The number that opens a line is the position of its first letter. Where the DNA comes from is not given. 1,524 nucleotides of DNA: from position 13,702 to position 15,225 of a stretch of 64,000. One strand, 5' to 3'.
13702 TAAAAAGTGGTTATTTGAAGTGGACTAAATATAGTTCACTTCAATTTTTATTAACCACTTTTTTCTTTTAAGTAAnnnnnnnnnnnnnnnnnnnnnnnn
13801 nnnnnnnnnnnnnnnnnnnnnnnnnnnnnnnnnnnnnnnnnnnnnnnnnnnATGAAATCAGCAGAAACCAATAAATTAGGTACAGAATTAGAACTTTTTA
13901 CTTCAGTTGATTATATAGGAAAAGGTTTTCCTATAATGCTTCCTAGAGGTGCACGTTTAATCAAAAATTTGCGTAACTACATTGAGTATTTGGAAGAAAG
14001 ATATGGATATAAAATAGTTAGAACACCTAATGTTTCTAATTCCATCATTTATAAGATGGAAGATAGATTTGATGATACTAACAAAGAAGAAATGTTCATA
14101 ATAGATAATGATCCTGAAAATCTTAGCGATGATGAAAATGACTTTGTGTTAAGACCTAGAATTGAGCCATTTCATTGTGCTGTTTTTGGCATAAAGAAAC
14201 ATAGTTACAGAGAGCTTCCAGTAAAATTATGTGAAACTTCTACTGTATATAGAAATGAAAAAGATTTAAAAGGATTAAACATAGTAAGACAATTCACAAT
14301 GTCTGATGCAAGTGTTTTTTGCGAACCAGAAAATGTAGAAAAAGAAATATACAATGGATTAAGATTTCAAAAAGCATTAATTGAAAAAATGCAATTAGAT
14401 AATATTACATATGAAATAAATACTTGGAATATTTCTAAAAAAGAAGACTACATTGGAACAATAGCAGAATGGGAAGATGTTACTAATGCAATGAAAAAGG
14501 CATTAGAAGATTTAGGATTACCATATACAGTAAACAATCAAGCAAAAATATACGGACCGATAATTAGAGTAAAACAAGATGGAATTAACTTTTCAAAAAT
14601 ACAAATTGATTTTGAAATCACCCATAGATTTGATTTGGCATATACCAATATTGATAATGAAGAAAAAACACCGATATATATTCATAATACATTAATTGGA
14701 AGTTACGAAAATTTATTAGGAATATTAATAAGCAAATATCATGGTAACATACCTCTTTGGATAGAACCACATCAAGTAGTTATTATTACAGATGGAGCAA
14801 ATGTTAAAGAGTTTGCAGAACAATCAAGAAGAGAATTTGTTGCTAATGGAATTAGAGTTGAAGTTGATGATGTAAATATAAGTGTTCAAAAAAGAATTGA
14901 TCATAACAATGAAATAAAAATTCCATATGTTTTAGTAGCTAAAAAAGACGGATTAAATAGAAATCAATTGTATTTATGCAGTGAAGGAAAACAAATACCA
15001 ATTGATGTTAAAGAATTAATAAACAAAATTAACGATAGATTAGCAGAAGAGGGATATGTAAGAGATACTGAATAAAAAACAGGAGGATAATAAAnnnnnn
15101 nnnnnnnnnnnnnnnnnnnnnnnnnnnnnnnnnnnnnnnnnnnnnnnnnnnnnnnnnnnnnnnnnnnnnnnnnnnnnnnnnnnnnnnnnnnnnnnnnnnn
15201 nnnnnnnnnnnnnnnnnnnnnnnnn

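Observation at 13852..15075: Truncated ThrRS paralog lacking the editing/TGS domains and two of three zinc ligands, with no T-box leader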

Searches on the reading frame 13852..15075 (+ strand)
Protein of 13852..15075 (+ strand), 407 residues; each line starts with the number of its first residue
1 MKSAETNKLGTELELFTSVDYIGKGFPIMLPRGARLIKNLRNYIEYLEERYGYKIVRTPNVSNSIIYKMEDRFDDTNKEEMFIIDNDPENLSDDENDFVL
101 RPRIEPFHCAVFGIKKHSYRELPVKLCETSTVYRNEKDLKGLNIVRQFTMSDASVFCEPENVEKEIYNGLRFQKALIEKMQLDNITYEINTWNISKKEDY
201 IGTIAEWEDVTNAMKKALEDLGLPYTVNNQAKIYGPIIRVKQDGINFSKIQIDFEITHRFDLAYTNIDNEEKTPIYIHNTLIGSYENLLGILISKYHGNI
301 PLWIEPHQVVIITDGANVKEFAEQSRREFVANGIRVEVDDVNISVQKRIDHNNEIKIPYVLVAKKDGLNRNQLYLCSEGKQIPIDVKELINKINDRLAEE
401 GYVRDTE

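Call 3: search_protein_families(library=pfam, proteins=[window:13852-15075:+], max_evalue=0.1)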
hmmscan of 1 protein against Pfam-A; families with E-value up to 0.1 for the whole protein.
window:13852-15075:+ (407 aa): 2 families
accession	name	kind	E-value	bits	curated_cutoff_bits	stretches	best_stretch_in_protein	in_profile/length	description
PF00587.30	tRNA-synt_2b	-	4e-23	82.8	29.3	1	93-296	5-179/179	tRNA synthetase class II core domain (G, H, P, S and T)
PF03129.25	HGTP_anticodon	-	5e-11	43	21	1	308-395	1-93/94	Anticodon binding domain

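Call 4: search_protein_families(library=ncbifam, proteins=[window:13852-15075:+], max_evalue=0.1)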
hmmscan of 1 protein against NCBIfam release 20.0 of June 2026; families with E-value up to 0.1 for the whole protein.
window:13852-15075:+ (407 aa): 14 families
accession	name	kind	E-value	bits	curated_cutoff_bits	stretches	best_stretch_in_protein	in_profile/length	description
TIGR00418.1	thrS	equivalog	1.4e-82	278.4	383.65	1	7-394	174-562/565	threonine--tRNA ligase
NF003068.0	PRK03991.1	equivalog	1.1e-32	113.2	484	1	30-399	223-594/613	threonine--tRNA ligase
TIGR00442.1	hisS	equivalog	1.9e-15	56.8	286.75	2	24-222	4-189/406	histidine--tRNA ligase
TIGR00408.1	proS_fam_I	equivalog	5.9e-14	51.8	437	2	23-179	27-183/475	proline--tRNA ligase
NF008979.1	PRK12325.1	exception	1.3e-11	44.1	550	1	25-191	38-199/437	proline--tRNA ligase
NF006625.0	PRK09194.1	equivalog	1.6e-11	43.9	558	1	23-171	36-178/559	proline--tRNA ligase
TIGR00409.1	proS_fam_II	equivalog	4.6e-10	39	306.7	1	25-170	38-177/568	proline--tRNA ligase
NF011500.0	PRK14938.1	equivalog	6.2e-08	32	362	1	293-398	261-370/387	Ser-tRNA(Thr) hydrolase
TIGR00414.1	serS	equivalog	9.3e-07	28.2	301.65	1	19-182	158-316/418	serine--tRNA ligase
TIGR00389.1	glyS_dimeric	equivalog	2.6e-05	23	243.3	0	119-185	179-246/565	glycine--tRNA ligase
NF003211.1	PRK04173.1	equivalog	0.0021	17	312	0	114-193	180-260/454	glycine--tRNA ligase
TIGR00443.1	hisZ_biosyn_reg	equivalog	0.0027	16.8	271.65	1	29-141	3-105/314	ATP phosphoribosyltransferase regulatory subunit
NF009085.0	PRK12420.1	equivalog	0.0087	15.4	540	1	309-376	341-407/426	histidine--tRNA ligase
NF041847.1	transduc_aer2_vibrio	equivalog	0.039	12.1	1200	1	181-297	124-228/804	aerotaxis transducer Aer2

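Call 5: search_solved_structures(query=window:13852-15072:+, max_evalue=0.001, show_alignments=3)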
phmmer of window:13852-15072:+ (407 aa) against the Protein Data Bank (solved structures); distinct sequences matched with E-value up to 0.001: 24.
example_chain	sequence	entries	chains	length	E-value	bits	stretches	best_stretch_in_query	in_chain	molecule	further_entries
1nyq_A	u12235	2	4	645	6.3e-54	186.6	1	3-382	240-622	threonyl-tRNA synthetase 1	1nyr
4ttv_A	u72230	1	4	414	2e-43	152.1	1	3-363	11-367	Threonine--tRNA ligase, cytoplasmic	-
4p3n_A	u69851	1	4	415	2.2e-43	151.9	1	3-363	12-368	Threonine--tRNA ligase, cytoplasmic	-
4hwt_A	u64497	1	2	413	3.9e-43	151.1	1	6-363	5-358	Threonine--tRNA ligase, cytoplasmic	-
7l3o_A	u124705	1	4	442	5.7e-42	147.3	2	5-269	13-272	Threonyl-tRNA synthetase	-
3ugq_A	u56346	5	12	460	1.3e-41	146.1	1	12-320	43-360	Threonyl-tRNA synthetase, mitochondrial | Threonine--tRNA ligase, mitochondrial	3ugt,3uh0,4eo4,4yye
5zy9_C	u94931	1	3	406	7.5e-41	143.6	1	8-362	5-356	Threonyl-tRNA synthase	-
4hwo_A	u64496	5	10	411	6e-39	137.3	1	7-397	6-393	Threonine--tRNA ligase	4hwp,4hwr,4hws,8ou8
4p3o_A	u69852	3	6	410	7e-39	137.1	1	7-397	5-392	Threonine--tRNA ligase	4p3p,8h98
1evk_A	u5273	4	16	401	7.3e-39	137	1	7-397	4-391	THREONYL-TRNA SYNTHETASE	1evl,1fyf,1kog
8qic_A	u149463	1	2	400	8.2e-39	136.9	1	8-397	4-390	Threonine--tRNA ligase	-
8wij_B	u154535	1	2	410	9.7e-39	136.6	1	7-397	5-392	Threonine--tRNA ligase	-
1qf6_A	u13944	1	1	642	2.3e-38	135.4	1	7-397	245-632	THREONYL-TRNA SYNTHETASE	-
8h99_A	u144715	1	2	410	2.5e-38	135.3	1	7-397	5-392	Threonine--tRNA ligase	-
8wia_A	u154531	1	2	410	4.7e-38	134.4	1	7-397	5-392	Threonine--tRNA ligase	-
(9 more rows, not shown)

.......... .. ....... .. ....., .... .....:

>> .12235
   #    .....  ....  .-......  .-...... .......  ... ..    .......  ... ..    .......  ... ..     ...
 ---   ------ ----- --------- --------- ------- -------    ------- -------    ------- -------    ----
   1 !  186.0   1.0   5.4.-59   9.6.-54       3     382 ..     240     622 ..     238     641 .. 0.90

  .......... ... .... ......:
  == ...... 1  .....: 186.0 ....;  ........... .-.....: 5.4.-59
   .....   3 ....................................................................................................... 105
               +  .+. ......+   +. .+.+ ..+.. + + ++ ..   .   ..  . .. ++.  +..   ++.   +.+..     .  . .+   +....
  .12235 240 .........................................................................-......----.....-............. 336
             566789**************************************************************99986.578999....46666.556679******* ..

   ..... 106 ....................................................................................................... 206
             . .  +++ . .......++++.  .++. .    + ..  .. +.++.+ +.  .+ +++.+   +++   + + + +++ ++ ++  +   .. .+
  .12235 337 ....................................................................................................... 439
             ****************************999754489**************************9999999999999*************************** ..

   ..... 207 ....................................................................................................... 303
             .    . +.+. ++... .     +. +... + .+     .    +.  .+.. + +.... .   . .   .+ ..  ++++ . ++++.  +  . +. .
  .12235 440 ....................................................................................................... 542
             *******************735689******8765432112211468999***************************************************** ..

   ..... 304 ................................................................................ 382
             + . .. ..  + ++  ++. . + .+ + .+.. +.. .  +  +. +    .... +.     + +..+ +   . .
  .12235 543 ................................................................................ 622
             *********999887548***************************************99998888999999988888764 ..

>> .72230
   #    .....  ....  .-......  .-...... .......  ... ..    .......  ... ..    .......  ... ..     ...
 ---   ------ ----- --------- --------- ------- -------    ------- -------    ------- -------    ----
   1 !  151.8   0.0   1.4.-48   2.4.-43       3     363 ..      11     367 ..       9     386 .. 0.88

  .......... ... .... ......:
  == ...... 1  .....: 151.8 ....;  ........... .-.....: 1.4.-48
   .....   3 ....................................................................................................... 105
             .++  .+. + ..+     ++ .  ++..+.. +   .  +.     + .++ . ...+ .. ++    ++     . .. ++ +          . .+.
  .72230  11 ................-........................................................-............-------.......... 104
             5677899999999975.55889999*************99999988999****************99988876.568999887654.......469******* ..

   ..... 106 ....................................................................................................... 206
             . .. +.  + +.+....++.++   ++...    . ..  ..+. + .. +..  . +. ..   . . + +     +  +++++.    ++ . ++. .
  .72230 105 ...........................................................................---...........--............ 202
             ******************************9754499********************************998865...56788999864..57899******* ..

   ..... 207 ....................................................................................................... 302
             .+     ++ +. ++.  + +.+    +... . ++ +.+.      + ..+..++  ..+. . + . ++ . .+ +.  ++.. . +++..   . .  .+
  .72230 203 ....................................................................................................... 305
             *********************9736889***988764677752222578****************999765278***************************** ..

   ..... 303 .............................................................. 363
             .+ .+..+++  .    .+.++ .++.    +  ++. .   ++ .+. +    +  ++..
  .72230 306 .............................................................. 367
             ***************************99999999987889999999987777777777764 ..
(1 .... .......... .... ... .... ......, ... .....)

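Call 7: find_homologous_proteins(query=window:13852-15072:+, max_evalue=1e-10)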
Query window:13852-15072:+ (407 aa): 317 proteins with E <= 1e-10 among 3784 candidates; the best 120 are listed.
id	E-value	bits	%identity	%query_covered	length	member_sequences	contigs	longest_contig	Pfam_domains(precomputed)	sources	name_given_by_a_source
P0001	9.4e-252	853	92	100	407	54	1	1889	PF03129.26,PF00587.31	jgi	jgi:threonyl-tRNA synthetase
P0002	1.3e-188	645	68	100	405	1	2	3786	PF03129.26,PF00587.31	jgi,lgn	-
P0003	4.2e-145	502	70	76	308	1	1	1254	PF03129.26,PF00587.31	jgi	-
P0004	3.3e-134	466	92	56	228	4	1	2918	PF03129.26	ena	-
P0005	5.0e-126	439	54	91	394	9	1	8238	PF03129.26,PF00587.31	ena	-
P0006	1.1e-125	438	54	92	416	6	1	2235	PF03129.26,PF00587.31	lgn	-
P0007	1.9e-124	434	51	96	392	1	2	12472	PF03129.26,PF00587.31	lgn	-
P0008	4.7e-124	432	50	97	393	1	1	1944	PF03129.26,PF00587.31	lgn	-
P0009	9.7e-124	431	50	97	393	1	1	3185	PF03129.26,PF00587.31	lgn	-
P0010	1.1e-123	431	51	97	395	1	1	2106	PF03129.26,PF00587.31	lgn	-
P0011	6.6e-123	429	51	97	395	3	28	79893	PF03129.26,PF00587.31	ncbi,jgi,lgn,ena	-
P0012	1.4e-122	428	50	97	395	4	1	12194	PF03129.26,PF00587.31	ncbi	-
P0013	4.9e-122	426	48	97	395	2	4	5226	PF03129.26,PF00587.31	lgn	-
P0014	6.3e-122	425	49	97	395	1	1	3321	PF03129.26,PF00587.31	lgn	-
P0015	8.6e-122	425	49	96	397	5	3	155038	PF03129.26,PF00587.31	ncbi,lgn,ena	-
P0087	1.5e-107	378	45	97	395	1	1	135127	PF03129.26,PF00587.31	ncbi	-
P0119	8.7e-96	339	44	92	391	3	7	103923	PF03129.26,PF00587.31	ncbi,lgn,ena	-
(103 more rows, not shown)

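Call 13: find_encoding_contigs(protein=window:13852-15072:+, flank=10000, max_places=4)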
Protein window:13852-15072:+ (407 aa): no gene with exactly this product is on record in the collection.

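Call 14: find_encoding_contigs(protein=P0015, flank=10000, max_places=2)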
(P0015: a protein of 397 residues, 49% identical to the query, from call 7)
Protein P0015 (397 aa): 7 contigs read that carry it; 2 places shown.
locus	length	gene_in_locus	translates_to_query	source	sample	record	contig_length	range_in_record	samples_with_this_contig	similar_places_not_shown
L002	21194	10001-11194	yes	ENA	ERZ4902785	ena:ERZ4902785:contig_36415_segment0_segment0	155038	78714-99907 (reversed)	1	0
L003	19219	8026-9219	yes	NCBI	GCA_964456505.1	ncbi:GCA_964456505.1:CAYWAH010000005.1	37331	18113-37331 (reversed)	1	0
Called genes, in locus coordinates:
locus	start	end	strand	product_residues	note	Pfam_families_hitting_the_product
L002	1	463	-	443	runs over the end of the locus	PF02403:Seryl_tRNA_N, PF00587:tRNA-synt_2b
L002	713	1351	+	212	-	PF04542:Sigma70_r2, PF00196:GerE (weak), PF08281:Sigma70_r4_2 (faint)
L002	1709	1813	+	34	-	-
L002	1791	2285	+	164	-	PF12784:PDDEXK_2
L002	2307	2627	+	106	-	-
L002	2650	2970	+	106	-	-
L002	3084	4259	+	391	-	PF00753:Lactamase_B, PF19583:ODP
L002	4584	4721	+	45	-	PF00301:Rubredoxin, PF21349:RUBY_RBDX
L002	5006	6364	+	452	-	PF03816:LytR_cpsA_psr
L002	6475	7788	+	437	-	PF00342:PGI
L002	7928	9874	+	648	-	PF02824:TGS, PF07973:tRNA_SAD, PF00587:tRNA-synt_2b, PF03129:HGTP_anticodon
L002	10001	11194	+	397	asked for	PF00587:tRNA-synt_2b, PF03129:HGTP_anticodon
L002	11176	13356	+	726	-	-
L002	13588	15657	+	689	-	PF00873:ACR_tran (faint), PF03176:MMPL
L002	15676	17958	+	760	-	-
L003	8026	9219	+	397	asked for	PF00587:tRNA-synt_2b, PF03129:HGTP_anticodon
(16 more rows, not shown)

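Call 15: find_encoding_contigs(protein=P0087, flank=10000, max_places=2)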
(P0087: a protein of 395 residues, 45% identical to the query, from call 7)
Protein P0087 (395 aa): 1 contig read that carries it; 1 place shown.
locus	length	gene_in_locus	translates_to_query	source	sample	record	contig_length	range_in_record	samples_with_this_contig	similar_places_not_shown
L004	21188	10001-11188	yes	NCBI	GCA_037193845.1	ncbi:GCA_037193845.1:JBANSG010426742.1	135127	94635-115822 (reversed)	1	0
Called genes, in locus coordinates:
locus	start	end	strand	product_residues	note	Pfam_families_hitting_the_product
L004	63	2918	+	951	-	PF00753:Lactamase_B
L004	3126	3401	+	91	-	-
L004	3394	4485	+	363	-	PF06114:Peptidase_M78 (faint), PF01381:HTH_3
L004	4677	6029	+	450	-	PF00342:PGI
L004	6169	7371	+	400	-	PF13173:AAA_14, PF13635:DUF4143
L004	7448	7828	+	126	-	PF01880:Desulfoferrodox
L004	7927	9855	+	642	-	PF02824:TGS, PF07973:tRNA_SAD, PF00587:tRNA-synt_2b, PF03129:HGTP_anticodon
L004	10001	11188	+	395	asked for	PF00587:tRNA-synt_2b, PF03129:HGTP_anticodon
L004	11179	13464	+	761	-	-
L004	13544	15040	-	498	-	PF09547:SpoIVA_ATPase, PF20438:SpoIVA_middle, PF20439:SpoIVA_C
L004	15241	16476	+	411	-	PF01704:UDPGP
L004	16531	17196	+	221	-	PF25084:LbH_EIF2B (weak), PF25087:GMPPB_C, PF00132:Hexapep (weak)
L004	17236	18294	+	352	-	PF01522:Polysacc_deac_1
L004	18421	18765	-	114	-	PF04020:Phage_holin_4_2 (weak)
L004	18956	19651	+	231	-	PF04239:DUF421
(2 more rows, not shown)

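Call 16: find_encoding_contigs(protein=P0119, flank=10000, max_places=2)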
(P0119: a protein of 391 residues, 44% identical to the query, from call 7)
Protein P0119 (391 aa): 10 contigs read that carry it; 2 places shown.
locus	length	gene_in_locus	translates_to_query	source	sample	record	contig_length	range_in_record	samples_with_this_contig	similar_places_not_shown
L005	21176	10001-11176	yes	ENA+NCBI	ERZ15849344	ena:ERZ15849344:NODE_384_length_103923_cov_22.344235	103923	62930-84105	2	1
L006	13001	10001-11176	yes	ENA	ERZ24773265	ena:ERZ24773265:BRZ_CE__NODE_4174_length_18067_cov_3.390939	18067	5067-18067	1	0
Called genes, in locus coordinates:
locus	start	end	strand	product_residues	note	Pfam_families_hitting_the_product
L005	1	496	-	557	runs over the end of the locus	PF02421:FeoB_N, PF07670:Gate, PF07664:FeoB_C, PF07670:Gate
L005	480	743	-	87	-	PF01926:MMR_HSR1, PF02421:FeoB_N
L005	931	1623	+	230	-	PF01863:YgjP-like, PF08325:WLM (faint), PF10263:SprT-like (weak)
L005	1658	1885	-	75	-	PF04023:FeoA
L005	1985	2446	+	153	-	PF00692:dUTPase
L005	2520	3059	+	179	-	PF00149:Metallophos, PF12850:Metallophos_2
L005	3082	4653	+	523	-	PF07969:Amidohydro_3, PF01979:Amidohydro_1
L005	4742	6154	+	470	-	PF10996:Beta-Casp, PF07521:RMMBL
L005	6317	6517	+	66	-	PF23457:LysM2_NFP (weak), PF01476:LysM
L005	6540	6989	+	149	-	PF00080:Sod_Cu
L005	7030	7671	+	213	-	PF13739:PdaC, PF11738:DUF3298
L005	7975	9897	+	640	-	PF02824:TGS, PF07973:tRNA_SAD, PF00587:tRNA-synt_2b, PF03129:HGTP_anticodon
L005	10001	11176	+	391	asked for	PF00587:tRNA-synt_2b, PF03129:HGTP_anticodon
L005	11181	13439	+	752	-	-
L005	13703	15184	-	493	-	PF09547:SpoIVA_ATPase, PF20438:SpoIVA_middle, PF20439:SpoIVA_C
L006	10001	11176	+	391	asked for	PF00587:tRNA-synt_2b, PF03129:HGTP_anticodon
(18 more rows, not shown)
